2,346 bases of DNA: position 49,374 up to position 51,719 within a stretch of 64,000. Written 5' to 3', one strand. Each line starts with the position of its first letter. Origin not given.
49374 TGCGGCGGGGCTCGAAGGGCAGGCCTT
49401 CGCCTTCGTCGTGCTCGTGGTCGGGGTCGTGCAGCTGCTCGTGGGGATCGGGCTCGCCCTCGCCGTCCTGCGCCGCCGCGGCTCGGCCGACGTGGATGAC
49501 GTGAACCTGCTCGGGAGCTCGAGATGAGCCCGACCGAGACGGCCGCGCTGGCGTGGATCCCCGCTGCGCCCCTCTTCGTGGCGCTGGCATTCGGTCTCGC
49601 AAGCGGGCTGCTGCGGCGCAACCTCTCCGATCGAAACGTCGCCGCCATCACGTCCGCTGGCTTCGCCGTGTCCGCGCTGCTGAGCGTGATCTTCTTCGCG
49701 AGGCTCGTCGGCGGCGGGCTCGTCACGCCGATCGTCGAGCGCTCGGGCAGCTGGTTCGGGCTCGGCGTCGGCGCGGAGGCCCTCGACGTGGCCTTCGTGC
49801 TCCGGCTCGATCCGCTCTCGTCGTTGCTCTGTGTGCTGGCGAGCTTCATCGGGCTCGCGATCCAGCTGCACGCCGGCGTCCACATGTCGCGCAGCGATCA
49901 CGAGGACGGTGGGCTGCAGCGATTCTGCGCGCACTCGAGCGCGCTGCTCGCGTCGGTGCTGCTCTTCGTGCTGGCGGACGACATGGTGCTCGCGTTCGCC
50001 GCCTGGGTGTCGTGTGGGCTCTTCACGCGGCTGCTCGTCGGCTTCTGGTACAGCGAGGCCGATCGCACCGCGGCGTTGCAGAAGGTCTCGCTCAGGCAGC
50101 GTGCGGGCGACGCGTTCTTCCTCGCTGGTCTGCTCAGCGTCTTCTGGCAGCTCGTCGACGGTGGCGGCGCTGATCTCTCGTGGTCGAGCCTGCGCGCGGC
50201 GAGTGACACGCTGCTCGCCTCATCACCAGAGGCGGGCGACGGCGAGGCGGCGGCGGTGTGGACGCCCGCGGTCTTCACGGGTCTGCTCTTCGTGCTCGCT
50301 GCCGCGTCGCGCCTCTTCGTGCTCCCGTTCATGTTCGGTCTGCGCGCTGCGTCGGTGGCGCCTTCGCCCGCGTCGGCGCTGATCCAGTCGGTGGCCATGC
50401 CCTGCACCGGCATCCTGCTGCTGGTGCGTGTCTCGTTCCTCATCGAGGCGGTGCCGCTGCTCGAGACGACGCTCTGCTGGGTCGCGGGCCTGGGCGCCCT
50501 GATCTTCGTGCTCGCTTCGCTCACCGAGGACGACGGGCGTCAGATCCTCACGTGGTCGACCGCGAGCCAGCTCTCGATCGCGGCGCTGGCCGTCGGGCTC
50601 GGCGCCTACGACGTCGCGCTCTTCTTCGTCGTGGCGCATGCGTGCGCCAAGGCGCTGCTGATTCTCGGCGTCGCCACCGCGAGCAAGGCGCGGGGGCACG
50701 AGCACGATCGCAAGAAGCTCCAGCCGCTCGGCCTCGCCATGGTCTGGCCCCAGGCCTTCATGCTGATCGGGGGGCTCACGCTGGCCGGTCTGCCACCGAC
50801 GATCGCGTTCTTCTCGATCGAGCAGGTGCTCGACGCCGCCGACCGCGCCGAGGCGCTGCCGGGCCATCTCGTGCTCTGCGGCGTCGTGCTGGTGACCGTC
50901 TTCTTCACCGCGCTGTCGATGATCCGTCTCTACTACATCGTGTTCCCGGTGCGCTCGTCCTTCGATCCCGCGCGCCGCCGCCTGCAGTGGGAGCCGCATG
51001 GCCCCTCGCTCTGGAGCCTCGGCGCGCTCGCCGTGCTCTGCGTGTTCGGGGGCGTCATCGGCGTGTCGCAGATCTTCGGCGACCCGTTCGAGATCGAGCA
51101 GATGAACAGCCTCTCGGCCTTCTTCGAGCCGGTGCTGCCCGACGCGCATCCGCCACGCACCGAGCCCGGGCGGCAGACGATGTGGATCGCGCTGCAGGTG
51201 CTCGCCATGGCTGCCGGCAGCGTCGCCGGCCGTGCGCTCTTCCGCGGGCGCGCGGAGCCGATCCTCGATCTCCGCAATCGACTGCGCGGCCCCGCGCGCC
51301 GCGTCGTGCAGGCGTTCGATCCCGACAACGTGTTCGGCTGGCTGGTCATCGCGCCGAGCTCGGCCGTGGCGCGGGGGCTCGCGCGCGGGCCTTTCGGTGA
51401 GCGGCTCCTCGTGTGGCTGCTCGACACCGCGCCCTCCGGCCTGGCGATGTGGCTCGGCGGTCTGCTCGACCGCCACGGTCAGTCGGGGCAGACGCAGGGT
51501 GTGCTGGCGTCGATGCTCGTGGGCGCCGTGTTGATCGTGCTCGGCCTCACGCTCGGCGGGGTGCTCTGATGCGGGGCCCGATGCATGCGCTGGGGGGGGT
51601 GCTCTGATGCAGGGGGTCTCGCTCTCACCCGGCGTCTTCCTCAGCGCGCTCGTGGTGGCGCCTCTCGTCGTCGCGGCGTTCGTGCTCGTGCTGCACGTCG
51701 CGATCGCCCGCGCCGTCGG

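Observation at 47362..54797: Complex-I membrane-arm-only operon (A-H-J-K-L-M-N) with the proton-pathway residues systematically replaced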

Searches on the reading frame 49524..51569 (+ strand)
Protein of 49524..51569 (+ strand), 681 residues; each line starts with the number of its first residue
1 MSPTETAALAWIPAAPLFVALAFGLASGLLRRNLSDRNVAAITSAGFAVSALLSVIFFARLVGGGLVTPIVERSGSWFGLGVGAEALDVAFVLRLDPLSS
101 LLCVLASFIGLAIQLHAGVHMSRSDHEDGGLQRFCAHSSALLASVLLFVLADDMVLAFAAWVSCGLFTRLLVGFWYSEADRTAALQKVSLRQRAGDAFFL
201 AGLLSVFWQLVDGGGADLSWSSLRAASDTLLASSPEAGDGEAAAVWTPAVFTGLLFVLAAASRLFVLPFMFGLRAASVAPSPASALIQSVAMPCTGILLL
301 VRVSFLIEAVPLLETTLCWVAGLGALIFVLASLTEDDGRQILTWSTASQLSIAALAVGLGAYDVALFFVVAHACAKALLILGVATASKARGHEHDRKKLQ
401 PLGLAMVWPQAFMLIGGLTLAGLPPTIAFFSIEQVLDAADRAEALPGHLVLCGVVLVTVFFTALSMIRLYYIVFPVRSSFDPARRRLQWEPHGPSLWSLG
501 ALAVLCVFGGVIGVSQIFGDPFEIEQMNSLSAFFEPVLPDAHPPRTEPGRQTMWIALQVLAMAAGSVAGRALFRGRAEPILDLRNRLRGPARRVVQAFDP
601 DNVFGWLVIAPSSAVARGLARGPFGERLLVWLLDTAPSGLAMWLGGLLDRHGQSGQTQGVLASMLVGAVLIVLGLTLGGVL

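Call 3: search_protein_families(library=pfam, max_evalue=0.1, proteins=[window:49524-51569:+])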
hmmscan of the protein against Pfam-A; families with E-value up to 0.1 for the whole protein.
window:49524-51569:+ (681 aa): 2 families
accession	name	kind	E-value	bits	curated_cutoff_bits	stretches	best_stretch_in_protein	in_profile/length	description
PF00361.26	Proton_antipo_M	-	2.1e-28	99.8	21.5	1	151-447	1-283/294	NADH:quinone oxidoreductase/Mrp antiporter, TM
PF00662.26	Proton_antipo_N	-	1.4e-05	25.3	24.5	1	86-134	6-50/51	NADH-Ubiquinone oxidoreductase (complex I), chain 5 N-terminus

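Call 4: search_protein_families(library=ncbifam, max_evalue=0.1, proteins=[window:49524-51569:+])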
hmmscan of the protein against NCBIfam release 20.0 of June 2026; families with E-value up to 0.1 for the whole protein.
window:49524-51569:+ (681 aa): 28 families (the best 25 are shown)
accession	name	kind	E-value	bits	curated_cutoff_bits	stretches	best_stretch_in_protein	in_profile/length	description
TIGR01974.1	NDH_I_L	subfamily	4e-74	250.7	407.5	1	18-672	8-626/630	NADH-quinone oxidoreductase subunit L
NF005141.0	PRK06590.1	equivalog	1.3e-72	245.7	556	1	9-676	5-610/615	NADH-quinone oxidoreductase subunit L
NF005626.0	PRK07376.1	equivalog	2.8e-43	148.2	963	1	7-474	5-454/675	NAD(P)H-quinone oxidoreductase subunit 5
NF009287.0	PRK12647.1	equivalog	1.2e-31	110.1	937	1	44-462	29-421/773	putative monovalent cation/H+ antiporter subunit A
NF040617.1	F420_dehyd_FpoL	exception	3.3e-31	108.7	1050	1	15-479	9-471/669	F420H2 dehydrogenase subunit FpoL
NF009284.0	PRK12644.1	equivalog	2.7e-29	101.9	962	1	86-516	63-471/975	Na+/H+ antiporter subunit A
NF009286.0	PRK12646.1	equivalog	5.6e-28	97.9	1063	1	85-527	66-505/800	DUF4040 family protein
NF009288.0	PRK12648.1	equivalog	3.4e-26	91.6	1104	1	20-515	8-470/954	monovalent cation/H+ antiporter subunit A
NF009290.0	PRK12650.1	equivalog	7.9e-26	90.2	980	1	16-474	7-437/966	DUF4040 family protein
NF005140.0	PRK06589.1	equivalog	4.4e-23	81.9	470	1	91-476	77-444/489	putative monovalent cation/H+ antiporter subunit D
NF005633.0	PRK07390.1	subfamily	7.2e-23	81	676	1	84-477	76-441/613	NAD(P)H-quinone oxidoreductase subunit F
TIGR01960.1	ndhF3_CO2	subfamily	7.6e-23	80.8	588.7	1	84-475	76-439/606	NAD(P)H dehydrogenase, subunit NdhF3 family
NF005097.0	PRK06525.1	equivalog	1.9e-21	76.4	430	2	250-471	210-434/480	hydrogenase 4 subunit D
TIGR00940.1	2a6301s01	subfamily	3.2e-21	75.3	920.45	1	87-513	65-486/793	monovalent cation:proton antiporter subunit A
NF006029.0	PRK08168.1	equivalog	6.5e-19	68.4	380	1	91-392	68-347/520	NADH-quinone oxidoreductase subunit L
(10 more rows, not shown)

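Call 6: search_solved_structures(query=window:49524-51569:+, max_evalue=0.001, show_alignments=2)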
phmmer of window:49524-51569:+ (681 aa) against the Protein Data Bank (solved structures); distinct sequences matched with E-value up to 0.001: 42.
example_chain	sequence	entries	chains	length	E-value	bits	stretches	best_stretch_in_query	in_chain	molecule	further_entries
6hum_F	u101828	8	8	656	4.1e-37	131.3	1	10-492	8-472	NADH dehydrogenase subunit 5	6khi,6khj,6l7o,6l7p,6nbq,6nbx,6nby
4he8_L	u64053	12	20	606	6.2e-36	127.4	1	88-658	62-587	NADH-quinone oxidoreductase subunit 12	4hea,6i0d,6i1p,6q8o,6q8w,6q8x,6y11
8qby_L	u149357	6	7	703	1e-34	123.3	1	17-528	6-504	NADH dehydrogenase subunit L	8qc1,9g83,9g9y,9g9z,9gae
7z7r_L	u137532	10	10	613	1e-33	120.1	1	32-479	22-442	NADH dehydrogenase subunit L | NADH-quinone oxidoreductase subunit L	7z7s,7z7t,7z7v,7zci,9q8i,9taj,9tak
3rko_L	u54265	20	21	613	1.3e-33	119.8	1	32-478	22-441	NADH-QUINONE OXIDOREDUCTASE SUBUNIT L | Proton-translocating NADH-quinone oxidoreductase, chain L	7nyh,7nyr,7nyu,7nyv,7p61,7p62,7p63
7eu3_F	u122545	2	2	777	9.9e-32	113.5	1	8-474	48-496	NAD(P)H-quinone oxidoreductase subunit F | NADH-plastoquinone oxidoreductase subunit 5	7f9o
8e73_5M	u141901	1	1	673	3.2e-30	108.5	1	19-481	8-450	Nad5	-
7aqq_L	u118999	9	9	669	3.9e-30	108.2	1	18-483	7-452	NADH-ubiquinone oxidoreductase chain 5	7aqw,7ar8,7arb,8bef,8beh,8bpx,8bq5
7ar7_L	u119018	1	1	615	4.3e-30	108.1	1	18-484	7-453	NADH-ubiquinone oxidoreductase chain 5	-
7zm7_5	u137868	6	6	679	2.6e-29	105.5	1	21-475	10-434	NADH-ubiquinone oxidoreductase chain 5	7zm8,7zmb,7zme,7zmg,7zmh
9grx_F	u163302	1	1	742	3e-29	105.3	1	10-477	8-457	NAD(P)H-quinone oxidoreductase subunit 5, chloroplastic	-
7a23_a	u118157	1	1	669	6.3e-29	104.2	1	18-486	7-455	Nad5m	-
8c2s_L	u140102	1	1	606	1.3e-28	103.2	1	88-484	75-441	NADH-ubiquinone oxidoreductase chain 5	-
6g2j_L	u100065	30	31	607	1.3e-28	103.2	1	88-484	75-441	NADH-ubiquinone oxidoreductase chain 5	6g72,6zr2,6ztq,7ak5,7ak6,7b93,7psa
7wff_F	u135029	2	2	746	2.3e-28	102.4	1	87-475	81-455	NAD(P)H-quinone oxidoreductase subunit 5, chloroplastic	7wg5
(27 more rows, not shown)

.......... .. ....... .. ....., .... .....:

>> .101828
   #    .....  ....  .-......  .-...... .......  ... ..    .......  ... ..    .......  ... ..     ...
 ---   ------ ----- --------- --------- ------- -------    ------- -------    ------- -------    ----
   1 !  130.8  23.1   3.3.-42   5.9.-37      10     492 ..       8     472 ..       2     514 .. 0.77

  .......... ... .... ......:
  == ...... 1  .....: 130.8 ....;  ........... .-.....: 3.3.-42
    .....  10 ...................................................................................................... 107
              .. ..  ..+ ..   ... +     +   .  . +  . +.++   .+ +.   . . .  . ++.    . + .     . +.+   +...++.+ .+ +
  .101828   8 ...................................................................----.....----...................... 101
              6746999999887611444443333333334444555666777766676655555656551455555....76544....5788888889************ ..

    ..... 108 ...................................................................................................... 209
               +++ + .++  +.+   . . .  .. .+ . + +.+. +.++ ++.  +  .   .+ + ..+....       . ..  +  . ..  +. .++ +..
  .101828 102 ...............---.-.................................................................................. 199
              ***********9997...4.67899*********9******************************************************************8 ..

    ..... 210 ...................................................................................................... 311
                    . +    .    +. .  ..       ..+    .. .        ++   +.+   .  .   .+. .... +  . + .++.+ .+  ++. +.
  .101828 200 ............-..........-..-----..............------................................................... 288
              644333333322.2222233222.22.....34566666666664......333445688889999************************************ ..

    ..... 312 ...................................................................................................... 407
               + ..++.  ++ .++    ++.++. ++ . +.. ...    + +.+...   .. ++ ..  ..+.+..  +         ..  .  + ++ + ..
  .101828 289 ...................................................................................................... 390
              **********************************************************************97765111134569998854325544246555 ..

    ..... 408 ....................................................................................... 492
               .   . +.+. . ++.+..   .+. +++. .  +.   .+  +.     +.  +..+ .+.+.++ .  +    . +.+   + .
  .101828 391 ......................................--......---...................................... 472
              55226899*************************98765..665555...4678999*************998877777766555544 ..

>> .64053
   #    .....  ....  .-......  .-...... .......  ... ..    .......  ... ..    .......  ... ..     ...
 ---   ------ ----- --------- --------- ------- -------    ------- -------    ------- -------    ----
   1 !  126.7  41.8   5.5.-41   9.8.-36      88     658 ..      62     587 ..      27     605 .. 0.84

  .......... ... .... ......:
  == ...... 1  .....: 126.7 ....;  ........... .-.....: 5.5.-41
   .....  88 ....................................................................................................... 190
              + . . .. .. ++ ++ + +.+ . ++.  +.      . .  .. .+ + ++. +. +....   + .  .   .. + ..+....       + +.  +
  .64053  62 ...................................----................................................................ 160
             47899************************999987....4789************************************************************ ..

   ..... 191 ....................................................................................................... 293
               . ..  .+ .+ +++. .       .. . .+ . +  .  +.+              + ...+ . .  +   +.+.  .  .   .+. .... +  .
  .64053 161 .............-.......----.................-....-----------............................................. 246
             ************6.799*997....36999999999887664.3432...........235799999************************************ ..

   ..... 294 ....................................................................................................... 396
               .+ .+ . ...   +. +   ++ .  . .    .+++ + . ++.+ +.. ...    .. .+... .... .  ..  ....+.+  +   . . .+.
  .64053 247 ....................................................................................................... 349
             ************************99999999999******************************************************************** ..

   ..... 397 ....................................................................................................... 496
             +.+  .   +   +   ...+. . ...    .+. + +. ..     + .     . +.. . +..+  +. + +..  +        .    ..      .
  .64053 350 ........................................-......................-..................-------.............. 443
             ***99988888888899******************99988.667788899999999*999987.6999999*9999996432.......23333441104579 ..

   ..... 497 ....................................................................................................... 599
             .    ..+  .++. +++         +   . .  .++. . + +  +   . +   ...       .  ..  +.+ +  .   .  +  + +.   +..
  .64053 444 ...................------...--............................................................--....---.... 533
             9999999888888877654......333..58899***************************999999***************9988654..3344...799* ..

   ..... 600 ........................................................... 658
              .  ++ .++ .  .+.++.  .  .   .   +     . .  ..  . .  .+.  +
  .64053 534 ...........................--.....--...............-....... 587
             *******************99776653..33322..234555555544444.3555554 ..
